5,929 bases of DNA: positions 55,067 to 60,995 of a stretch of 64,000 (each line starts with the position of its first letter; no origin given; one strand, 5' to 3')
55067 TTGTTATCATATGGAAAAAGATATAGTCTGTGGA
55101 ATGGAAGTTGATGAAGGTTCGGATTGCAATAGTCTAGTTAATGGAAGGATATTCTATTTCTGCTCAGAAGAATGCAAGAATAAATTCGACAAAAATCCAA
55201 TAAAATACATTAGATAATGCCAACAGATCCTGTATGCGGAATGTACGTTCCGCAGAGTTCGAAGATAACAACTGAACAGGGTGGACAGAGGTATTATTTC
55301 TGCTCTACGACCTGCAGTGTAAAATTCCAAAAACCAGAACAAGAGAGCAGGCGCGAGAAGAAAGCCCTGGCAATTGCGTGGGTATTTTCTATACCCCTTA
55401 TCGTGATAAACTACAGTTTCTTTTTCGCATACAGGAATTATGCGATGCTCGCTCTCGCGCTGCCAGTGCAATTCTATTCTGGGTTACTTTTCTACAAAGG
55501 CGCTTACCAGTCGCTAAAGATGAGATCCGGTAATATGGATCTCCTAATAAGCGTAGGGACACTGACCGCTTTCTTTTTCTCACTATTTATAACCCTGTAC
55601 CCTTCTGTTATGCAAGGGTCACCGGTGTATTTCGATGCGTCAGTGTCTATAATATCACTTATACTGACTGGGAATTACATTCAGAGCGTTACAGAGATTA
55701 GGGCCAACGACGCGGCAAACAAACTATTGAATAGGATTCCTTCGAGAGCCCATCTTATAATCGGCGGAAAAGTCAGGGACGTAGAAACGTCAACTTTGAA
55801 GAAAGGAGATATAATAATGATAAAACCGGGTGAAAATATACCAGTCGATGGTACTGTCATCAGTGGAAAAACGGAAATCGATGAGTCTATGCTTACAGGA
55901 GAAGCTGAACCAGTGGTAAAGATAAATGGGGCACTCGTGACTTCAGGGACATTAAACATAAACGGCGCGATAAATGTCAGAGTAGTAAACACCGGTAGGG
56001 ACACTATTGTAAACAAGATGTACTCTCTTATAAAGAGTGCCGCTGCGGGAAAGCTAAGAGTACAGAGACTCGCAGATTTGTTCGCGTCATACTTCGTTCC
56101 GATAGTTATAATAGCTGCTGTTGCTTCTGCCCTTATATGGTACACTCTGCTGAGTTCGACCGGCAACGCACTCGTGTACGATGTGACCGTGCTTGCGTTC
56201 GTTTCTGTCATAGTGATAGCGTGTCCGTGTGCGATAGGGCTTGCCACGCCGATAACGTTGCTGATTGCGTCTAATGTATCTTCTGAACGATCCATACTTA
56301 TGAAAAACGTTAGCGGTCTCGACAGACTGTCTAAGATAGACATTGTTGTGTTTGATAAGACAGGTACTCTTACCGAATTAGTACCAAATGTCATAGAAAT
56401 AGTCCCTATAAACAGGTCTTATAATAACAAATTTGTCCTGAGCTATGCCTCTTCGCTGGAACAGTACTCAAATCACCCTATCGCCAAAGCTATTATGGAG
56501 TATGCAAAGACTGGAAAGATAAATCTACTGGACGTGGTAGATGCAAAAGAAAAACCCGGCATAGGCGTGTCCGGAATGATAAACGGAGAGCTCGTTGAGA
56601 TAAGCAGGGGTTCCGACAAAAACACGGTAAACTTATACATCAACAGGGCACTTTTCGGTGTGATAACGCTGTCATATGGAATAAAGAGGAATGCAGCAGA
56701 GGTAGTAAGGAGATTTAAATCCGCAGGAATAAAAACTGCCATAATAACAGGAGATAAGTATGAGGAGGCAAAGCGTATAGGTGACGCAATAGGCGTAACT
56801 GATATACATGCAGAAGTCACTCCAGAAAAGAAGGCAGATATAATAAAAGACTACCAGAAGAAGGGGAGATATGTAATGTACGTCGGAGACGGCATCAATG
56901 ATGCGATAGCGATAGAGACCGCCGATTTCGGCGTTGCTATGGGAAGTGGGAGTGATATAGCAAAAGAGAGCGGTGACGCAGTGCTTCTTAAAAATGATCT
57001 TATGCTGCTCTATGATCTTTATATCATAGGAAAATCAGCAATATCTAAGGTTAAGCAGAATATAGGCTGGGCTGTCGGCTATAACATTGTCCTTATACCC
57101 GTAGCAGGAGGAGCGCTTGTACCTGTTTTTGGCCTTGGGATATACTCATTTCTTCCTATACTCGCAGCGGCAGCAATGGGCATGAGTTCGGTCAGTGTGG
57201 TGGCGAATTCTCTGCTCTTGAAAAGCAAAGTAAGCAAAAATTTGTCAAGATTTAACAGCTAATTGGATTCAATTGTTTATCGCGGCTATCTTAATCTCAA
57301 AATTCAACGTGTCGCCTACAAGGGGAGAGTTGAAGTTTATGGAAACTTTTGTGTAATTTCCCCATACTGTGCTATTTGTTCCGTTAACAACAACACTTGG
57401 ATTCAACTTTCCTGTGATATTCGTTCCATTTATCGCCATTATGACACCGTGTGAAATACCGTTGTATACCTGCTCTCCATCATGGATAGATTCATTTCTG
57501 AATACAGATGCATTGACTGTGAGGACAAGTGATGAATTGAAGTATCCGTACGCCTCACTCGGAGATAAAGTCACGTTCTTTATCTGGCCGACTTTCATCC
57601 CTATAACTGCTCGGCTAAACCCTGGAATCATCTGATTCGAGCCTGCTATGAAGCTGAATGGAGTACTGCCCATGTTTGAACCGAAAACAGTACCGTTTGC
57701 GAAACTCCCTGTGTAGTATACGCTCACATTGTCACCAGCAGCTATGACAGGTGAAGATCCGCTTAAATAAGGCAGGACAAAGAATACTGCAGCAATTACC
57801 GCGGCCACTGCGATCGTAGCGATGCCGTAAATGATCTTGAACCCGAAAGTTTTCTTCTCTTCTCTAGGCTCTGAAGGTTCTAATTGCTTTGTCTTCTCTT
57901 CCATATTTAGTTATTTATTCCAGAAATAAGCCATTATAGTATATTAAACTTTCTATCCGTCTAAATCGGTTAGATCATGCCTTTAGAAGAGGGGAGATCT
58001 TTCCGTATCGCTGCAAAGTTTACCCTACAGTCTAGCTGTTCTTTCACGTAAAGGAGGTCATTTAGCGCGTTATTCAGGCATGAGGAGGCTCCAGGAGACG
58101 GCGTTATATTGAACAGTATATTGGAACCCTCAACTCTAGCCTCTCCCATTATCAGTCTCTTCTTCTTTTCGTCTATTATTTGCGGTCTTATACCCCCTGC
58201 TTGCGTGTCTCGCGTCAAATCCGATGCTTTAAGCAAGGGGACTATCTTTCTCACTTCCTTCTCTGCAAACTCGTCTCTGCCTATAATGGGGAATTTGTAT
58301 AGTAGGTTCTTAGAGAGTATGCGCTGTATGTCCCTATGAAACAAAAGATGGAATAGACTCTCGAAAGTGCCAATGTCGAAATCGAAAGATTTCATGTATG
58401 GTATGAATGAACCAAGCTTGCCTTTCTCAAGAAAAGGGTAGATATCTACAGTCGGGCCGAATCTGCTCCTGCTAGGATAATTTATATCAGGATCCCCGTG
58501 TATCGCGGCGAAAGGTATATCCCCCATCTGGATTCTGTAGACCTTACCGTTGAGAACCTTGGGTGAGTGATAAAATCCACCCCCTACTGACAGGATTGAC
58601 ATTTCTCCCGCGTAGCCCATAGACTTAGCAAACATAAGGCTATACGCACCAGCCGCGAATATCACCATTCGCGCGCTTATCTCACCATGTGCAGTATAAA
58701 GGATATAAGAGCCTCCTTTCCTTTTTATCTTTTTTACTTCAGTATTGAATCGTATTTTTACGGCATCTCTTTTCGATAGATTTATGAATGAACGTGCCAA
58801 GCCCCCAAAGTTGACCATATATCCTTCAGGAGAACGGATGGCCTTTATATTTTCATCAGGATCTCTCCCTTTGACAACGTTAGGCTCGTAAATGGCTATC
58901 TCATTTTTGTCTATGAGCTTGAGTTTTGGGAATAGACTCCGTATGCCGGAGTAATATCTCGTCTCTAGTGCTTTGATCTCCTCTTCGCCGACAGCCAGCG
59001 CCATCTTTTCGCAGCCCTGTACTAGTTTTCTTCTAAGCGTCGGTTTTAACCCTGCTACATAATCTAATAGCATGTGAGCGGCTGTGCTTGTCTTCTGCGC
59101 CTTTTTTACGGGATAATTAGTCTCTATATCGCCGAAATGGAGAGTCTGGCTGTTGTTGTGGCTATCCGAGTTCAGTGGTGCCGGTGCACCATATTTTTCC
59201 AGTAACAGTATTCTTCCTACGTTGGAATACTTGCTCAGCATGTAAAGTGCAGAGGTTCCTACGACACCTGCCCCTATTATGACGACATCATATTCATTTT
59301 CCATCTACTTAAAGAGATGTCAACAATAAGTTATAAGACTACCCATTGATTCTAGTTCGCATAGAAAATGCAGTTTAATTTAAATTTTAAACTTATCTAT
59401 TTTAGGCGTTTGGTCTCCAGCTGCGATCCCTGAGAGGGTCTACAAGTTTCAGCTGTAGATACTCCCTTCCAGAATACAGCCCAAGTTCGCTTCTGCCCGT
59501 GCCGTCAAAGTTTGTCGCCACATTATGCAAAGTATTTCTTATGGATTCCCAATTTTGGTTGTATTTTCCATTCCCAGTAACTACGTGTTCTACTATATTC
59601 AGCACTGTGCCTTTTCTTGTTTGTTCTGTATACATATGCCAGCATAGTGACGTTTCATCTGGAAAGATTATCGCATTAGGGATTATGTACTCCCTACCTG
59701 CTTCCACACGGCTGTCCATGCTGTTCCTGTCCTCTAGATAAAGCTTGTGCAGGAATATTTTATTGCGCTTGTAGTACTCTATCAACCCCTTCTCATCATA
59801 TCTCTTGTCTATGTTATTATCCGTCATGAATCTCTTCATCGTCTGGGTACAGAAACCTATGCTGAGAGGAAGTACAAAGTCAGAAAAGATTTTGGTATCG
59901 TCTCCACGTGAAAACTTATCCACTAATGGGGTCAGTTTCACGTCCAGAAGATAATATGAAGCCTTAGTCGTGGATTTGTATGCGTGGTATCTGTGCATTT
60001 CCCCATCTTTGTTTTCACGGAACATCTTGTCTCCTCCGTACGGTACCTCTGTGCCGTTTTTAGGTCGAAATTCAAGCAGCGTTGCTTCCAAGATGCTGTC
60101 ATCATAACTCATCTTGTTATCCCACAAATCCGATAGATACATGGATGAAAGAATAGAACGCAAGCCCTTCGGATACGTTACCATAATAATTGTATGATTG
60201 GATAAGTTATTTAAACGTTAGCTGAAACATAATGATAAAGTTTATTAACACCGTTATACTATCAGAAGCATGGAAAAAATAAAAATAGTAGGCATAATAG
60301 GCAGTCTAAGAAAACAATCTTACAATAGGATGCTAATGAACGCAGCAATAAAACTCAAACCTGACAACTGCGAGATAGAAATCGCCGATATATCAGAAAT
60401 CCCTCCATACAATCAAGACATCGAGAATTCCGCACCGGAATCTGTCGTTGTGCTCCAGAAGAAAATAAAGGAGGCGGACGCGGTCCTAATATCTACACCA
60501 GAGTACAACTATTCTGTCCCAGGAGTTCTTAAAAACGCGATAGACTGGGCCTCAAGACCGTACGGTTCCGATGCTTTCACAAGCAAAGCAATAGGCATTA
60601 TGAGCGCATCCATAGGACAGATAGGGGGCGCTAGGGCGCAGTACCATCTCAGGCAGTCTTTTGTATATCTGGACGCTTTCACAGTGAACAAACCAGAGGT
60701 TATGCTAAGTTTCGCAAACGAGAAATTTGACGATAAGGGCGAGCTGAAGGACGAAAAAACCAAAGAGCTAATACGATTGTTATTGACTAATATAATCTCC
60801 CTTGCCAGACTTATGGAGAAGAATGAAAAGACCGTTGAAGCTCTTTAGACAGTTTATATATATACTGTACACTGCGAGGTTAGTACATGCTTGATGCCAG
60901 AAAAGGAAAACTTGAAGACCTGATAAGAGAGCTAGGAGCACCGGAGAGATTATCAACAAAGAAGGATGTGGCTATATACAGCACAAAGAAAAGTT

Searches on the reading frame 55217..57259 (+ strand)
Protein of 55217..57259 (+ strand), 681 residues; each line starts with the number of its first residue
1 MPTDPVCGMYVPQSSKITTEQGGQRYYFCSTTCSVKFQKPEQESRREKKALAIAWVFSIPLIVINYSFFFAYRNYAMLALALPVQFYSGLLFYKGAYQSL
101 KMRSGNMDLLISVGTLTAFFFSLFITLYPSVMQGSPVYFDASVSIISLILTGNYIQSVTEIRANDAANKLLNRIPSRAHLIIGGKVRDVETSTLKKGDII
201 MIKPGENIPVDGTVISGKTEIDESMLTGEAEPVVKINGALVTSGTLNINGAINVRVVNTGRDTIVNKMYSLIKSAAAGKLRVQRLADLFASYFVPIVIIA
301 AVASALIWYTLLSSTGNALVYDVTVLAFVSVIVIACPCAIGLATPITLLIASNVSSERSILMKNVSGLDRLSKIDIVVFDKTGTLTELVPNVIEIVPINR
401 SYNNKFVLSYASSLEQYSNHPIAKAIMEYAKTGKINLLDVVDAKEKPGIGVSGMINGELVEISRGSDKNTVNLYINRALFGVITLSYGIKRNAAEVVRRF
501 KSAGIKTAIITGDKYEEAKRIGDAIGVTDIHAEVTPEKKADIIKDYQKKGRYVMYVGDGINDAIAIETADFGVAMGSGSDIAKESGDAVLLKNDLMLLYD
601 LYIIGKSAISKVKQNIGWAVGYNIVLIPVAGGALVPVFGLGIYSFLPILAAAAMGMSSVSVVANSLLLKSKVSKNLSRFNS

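Call 21: search_protein_families(library=pfam, proteins=[window:55217-57259:+], max_evalue=0.00001)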
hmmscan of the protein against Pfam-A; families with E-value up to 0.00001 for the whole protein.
window:55217-57259:+ (681 aa): 4 families
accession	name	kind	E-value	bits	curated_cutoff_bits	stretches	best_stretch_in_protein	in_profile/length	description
PF00122.25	E1-E2_ATPase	-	1.3e-49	168.6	28.1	1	174-353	3-176/181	E1-E2 ATPase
PF00702.32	Hydrolase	-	7.5e-27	95.4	26.4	1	374-570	1-191/191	haloacid dehalogenase-like hydrolase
PF04945.19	YHS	-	1.8e-11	44.3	30.3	1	3-42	2-41/47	YHS domain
PF08282.18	Hydrolase_3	-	3.1e-07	30.8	20.9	0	542-594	195-247/255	haloacid dehalogenase-like hydrolase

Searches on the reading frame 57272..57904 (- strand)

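Call 62: search_protein_families(library=pfam, proteins=[window:57272-57904:-], max_evalue=0.0001)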
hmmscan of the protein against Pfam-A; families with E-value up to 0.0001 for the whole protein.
window:57272-57904:- (211 aa): 1 family
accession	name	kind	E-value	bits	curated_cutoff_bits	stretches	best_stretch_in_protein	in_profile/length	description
PF00254.34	FKBP_C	-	1.2e-17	64.5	21.1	1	55-123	6-75/94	FKBP-type peptidyl-prolyl cis-trans isomerase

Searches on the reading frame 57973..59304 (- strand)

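Call 3: search_protein_families(library=pfam, proteins=[window:57973-59304:-], max_evalue=0.01)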
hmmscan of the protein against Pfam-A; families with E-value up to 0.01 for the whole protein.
window:57973-59304:- (444 aa): 6 families
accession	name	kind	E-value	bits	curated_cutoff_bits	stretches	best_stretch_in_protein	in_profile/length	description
PF01266.30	DAO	-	2.8e-23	83.5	27.9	1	6-247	1-231/353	FAD dependent oxidoreductase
PF06039.21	Mqo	-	3.9e-22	78.9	27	1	4-414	2-438/489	Malate:quinone oxidoreductase (Mqo)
PF13738.12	Pyr_redox_3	-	5.9e-07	29.5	30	1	176-235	90-147/305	Pyridine nucleotide-disulphide oxidoreductase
PF07992.20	Pyr_redox_2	-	4e-05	23.6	26.1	0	5-39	1-31/291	Pyridine nucleotide-disulphide oxidoreductase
PF03486.20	HI0933_like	-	0.0035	17.3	50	0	173-223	115-167/244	HI0933-like protein Rossmann domain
PF01593.30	Amino_oxidase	-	0.0063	16.3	19.8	1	167-223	201-259/443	Flavin containing amine oxidoreductase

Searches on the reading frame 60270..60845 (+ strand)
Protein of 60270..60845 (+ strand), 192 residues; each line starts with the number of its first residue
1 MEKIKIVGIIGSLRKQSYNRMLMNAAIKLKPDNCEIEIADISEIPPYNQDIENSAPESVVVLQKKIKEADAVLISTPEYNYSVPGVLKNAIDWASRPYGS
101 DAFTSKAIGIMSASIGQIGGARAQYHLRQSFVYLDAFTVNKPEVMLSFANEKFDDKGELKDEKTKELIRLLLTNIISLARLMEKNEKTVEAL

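Call 3: search_protein_families(library=pfam, proteins=[window:60270-60845:+], max_evalue=0.01)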
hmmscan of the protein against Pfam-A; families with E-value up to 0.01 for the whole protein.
window:60270-60845:+ (192 aa): 2 families
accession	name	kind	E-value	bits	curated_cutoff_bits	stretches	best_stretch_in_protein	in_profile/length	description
PF03358.20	FMN_red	-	1.6e-44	151.6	24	1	4-150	1-151/152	NADPH-dependent FMN reductase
PF02525.22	Flavodoxin_2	-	1e-09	38.9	27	1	9-97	6-106/198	Flavodoxin-like fold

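Call 4: search_protein_families(library=ncbifam, proteins=[window:60270-60845:+], max_evalue=0.01)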
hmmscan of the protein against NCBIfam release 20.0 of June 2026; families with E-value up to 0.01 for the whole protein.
window:60270-60845:+ (192 aa): 6 families
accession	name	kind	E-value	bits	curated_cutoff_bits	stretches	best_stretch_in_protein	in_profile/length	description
TIGR02690.1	resist_ArsH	equivalog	4.5e-11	42.3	292.25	1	5-168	28-189/219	arsenical resistance protein ArsH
TIGR03567.1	FMN_reduc_SsuE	equivalog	8.9e-09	35.5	164.05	1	5-93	1-90/171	NADPH-dependent FMN reductase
TIGR03566.1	FMN_reduc_MsuE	equivalog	2e-08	34.2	212.5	1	5-178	1-170/174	FMN reductase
NF007859.0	PRK10569.1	equivalog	4e-05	23.4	225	1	5-92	2-90/191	NADPH-dependent FMN reductase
NF002370.0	PRK01355.1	subfamily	0.0054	16.2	143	1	63-93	72-102/199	FMN-dependent NADH-azoreductase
NF002044.1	PRK00871.1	equivalog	0.0068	15.8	210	1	18-137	15-125/170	glutathione-regulated potassium-efflux system oxidoreductase KefF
